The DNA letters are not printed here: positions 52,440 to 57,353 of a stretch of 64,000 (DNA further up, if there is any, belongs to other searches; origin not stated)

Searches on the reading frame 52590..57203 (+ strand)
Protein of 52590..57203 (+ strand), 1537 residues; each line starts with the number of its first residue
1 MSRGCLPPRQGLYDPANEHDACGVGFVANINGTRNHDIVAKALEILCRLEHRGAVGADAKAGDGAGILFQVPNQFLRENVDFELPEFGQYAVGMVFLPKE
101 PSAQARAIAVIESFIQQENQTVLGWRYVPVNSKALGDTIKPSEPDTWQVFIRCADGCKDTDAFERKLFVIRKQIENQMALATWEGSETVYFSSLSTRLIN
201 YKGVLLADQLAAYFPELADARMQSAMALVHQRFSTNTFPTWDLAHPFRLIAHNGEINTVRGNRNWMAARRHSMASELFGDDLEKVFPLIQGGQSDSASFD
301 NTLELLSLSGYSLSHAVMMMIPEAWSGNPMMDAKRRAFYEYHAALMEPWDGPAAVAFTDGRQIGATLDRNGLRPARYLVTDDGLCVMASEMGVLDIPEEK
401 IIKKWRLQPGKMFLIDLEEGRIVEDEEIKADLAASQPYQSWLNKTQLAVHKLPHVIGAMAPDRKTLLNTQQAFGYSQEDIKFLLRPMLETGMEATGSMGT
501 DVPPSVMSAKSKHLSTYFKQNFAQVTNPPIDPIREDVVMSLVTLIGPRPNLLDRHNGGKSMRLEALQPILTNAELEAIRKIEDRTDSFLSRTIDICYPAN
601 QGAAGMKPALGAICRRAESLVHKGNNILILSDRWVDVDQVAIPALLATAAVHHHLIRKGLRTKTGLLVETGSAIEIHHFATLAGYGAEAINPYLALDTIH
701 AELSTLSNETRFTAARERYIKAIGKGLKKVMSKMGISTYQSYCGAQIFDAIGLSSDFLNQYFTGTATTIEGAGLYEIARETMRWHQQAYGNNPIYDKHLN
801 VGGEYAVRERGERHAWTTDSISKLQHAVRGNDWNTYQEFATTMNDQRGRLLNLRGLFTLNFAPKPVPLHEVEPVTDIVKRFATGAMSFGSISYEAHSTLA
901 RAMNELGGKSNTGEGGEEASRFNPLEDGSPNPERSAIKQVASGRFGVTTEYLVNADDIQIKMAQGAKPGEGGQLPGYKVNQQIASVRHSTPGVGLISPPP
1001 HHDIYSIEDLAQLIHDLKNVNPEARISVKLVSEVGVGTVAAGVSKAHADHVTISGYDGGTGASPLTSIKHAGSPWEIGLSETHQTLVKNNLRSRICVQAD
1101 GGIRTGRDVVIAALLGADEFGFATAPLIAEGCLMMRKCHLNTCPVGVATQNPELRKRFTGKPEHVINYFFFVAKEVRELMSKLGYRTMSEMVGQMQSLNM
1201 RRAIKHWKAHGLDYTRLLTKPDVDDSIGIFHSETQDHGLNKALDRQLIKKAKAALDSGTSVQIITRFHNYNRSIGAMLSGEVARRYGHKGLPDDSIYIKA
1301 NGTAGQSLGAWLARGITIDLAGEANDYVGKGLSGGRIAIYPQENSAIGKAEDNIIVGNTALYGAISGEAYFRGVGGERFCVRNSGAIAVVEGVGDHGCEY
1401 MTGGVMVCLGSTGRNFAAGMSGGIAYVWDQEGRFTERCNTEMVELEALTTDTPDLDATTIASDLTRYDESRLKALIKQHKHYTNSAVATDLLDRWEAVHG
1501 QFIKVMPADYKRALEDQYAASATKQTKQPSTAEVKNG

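Call 40: search_protein_families(library=pfam, max_evalue=0.00001, proteins=[window:52590-57203:+])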
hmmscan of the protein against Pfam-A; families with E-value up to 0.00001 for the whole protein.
window:52590-57203:+ (1537 aa): 4 families
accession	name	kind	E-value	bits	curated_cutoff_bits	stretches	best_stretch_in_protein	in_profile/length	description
PF00310.26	GATase_2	-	3.7e-184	612.8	19.9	1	22-441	1-420/420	Glutamine amidotransferases class-II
PF01645.23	Glu_synthase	-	1.5e-154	515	20.4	1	818-1185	5-368/369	Conserved region in glutamate synthase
PF04898.20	Glu_syn_central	-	4.7e-110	367.8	22.8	1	469-754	2-277/277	Glutamate synthase central domain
PF01493.24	GXGXG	-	1.3e-82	276.3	32.5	1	1267-1451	3-186/190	GXGXG motif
